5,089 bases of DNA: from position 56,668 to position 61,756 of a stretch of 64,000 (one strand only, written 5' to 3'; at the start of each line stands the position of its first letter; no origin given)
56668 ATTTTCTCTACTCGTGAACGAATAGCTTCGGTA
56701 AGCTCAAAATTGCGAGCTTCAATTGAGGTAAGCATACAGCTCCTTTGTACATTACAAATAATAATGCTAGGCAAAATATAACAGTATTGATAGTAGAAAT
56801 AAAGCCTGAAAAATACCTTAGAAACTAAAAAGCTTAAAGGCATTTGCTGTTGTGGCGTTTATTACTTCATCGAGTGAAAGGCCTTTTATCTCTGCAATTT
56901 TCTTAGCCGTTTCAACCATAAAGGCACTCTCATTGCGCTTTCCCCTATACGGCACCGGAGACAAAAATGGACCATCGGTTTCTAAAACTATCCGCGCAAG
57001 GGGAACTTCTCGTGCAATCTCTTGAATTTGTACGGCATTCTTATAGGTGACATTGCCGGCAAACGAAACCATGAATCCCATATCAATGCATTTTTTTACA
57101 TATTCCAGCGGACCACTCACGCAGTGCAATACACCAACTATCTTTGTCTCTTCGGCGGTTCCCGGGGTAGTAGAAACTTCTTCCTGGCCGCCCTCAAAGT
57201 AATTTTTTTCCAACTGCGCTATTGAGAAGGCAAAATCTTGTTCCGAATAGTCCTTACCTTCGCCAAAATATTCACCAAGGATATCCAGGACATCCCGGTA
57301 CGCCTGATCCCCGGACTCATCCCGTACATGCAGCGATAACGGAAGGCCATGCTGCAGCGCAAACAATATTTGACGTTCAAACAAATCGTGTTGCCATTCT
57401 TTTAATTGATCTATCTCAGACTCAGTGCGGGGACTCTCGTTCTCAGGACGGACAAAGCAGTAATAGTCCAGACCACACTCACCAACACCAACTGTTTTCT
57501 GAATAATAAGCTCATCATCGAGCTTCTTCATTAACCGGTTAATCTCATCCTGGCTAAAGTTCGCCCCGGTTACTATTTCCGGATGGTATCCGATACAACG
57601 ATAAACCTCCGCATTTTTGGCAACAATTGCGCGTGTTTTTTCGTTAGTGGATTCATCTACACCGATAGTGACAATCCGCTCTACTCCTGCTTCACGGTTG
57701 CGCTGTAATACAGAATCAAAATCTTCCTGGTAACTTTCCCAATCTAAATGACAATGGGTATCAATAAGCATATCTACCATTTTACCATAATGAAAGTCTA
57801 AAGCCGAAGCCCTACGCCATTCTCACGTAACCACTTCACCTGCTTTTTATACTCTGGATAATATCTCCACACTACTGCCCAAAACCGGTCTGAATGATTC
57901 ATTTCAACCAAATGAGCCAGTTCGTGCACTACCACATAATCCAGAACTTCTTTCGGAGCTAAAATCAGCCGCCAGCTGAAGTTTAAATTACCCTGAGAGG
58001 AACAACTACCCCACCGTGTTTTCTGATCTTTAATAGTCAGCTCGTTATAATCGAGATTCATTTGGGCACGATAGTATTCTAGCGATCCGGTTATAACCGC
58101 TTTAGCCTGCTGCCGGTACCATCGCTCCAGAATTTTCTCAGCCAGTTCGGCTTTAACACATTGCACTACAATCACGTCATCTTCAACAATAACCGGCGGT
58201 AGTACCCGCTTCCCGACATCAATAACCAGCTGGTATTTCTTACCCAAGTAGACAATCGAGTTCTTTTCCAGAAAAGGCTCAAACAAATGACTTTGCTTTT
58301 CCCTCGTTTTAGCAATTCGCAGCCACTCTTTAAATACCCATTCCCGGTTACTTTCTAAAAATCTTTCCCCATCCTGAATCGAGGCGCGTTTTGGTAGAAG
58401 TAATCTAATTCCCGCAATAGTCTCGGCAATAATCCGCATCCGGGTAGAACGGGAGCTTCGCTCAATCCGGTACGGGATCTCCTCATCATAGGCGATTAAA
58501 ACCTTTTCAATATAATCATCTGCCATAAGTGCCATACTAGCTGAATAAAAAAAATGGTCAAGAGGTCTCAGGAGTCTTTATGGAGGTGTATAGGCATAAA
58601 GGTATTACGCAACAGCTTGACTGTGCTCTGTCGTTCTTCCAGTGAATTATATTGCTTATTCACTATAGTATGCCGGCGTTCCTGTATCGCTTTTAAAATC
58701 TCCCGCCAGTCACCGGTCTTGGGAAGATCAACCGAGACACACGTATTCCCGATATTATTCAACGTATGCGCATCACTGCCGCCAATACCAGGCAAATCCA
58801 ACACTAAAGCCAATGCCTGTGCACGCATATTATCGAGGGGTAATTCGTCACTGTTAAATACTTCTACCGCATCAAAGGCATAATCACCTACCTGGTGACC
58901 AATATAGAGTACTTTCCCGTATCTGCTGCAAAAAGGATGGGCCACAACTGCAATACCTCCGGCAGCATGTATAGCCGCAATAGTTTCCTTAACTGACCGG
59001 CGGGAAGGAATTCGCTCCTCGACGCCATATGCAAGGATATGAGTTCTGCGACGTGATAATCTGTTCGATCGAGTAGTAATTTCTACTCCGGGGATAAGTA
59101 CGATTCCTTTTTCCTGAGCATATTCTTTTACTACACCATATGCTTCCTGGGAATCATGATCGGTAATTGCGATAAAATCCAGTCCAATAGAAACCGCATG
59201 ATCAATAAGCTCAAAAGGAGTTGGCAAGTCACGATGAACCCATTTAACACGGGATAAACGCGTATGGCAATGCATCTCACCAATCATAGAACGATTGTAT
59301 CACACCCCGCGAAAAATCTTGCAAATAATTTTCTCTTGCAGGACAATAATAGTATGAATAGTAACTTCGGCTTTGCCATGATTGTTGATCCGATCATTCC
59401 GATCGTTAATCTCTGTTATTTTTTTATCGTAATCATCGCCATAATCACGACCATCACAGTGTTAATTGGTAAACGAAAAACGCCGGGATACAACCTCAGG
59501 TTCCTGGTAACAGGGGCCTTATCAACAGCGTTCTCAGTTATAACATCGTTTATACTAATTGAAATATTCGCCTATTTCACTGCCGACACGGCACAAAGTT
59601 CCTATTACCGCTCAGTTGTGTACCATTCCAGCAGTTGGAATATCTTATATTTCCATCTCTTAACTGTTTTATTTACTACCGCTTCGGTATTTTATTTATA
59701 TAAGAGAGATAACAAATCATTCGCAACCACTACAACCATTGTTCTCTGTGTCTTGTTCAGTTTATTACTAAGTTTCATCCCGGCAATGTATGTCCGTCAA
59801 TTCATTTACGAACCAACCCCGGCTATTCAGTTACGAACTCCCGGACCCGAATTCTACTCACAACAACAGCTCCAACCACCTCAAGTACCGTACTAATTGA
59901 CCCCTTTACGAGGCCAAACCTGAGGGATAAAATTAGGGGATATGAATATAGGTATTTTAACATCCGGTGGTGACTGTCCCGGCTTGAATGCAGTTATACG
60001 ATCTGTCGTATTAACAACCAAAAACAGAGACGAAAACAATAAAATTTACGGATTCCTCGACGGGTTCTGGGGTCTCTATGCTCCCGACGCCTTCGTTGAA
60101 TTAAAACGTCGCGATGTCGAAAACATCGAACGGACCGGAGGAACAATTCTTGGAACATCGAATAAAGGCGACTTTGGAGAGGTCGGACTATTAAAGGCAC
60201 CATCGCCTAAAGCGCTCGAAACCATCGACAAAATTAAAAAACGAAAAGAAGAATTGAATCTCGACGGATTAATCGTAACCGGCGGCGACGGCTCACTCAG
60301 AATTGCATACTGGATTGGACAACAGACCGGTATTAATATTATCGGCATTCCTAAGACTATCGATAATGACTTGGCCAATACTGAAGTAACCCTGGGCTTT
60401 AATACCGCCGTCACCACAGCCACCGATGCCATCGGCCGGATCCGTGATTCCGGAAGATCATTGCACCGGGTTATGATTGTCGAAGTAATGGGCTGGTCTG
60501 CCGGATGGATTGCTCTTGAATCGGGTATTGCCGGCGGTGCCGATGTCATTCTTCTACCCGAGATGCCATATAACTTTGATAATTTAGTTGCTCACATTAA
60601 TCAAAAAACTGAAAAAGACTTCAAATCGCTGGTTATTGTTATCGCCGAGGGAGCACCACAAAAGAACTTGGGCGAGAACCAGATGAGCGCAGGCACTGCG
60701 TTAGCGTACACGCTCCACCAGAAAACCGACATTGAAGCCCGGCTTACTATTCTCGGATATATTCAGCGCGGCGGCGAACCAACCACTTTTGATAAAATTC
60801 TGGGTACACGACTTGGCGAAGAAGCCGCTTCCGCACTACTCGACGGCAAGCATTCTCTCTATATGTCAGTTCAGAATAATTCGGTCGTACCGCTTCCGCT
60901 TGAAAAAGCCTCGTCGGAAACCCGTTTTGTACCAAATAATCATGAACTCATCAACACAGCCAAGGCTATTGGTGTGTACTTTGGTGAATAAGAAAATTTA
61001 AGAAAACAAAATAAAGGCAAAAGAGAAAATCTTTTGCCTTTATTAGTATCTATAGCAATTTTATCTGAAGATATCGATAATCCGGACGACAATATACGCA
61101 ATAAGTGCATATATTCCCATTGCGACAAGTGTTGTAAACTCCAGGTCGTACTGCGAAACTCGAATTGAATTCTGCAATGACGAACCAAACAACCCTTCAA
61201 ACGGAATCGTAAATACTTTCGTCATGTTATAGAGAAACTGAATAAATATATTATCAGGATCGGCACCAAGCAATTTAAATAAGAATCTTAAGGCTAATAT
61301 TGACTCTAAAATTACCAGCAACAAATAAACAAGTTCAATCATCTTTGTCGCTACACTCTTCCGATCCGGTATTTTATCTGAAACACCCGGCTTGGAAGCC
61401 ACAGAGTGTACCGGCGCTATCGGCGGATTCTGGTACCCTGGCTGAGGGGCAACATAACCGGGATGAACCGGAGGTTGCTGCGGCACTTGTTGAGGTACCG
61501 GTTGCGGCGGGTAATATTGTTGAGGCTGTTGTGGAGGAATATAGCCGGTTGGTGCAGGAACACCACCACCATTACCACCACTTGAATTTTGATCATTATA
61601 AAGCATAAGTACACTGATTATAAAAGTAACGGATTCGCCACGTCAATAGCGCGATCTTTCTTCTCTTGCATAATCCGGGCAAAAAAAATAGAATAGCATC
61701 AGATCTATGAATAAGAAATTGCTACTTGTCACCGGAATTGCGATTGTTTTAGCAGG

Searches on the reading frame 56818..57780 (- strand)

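Call 31: search_protein_families(library=pfam, proteins=[window:56818-57780:-], max_evalue=0.001)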
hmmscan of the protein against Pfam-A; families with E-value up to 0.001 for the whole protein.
window:56818-57780:- (320 aa): 1 family
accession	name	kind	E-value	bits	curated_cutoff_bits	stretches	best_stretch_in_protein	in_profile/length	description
PF01026.27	TatD_DNase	-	3.9e-69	233.3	27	1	6-319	1-253/253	TatD related DNase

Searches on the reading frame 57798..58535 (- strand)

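Call 32: search_protein_families(library=pfam, proteins=[window:57798-58535:-], max_evalue=0.001)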
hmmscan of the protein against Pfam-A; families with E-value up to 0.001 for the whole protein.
window:57798-58535:- (245 aa): 2 families
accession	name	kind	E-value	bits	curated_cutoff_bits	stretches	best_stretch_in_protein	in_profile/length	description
PF01863.23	YgjP-like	-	8.5e-59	199.5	26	1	33-238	3-206/207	YgjP-like, metallopeptidase domain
PF06167.18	Peptidase_M90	-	0.00021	21.4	26.2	1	138-214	84-162/243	Glucose-regulated metallo-peptidase M90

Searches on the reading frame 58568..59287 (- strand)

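Call 32: search_protein_families(library=pfam, proteins=[window:58568-59287:-], max_evalue=0.001)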
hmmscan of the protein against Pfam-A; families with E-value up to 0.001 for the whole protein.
window:58568-59287:- (239 aa): 2 families
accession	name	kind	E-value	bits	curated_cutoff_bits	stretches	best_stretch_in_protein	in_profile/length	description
PF13263.12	PHP_C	-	7.8e-12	45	21.3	1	151-205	2-55/56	PHP-associated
PF02811.25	PHP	-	0.00017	22.4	26.4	1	5-75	2-67/164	PHP domain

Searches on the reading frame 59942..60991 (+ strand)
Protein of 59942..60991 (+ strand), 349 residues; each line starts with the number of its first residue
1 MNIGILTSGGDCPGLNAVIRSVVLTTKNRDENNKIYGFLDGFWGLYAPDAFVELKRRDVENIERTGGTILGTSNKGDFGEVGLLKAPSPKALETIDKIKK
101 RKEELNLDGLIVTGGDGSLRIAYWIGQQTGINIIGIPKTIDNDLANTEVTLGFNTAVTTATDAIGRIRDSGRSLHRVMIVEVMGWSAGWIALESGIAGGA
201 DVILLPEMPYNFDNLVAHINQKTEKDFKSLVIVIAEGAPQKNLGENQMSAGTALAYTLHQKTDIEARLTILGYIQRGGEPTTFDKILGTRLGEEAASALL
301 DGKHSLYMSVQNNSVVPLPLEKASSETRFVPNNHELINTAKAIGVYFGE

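Call 32: search_protein_families(library=pfam, proteins=[window:59942-60991:+], max_evalue=0.001)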
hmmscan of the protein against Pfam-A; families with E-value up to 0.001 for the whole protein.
window:59942-60991:+ (349 aa): 1 family
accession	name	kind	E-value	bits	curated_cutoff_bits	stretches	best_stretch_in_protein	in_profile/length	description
PF00365.25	PFK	-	1.4e-91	307.2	30.9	1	2-298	1-276/277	Phosphofructokinase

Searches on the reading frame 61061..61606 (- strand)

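Call 32: search_protein_families(library=pfam, proteins=[window:61061-61606:-], max_evalue=0.001)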
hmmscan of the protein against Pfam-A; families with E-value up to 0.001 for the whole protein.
window:61061-61606:- (181 aa): 1 family
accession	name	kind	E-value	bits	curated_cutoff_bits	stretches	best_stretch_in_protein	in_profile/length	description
PF02325.22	YGGT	-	0.00011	23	27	1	95-172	2-69/70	YGGT family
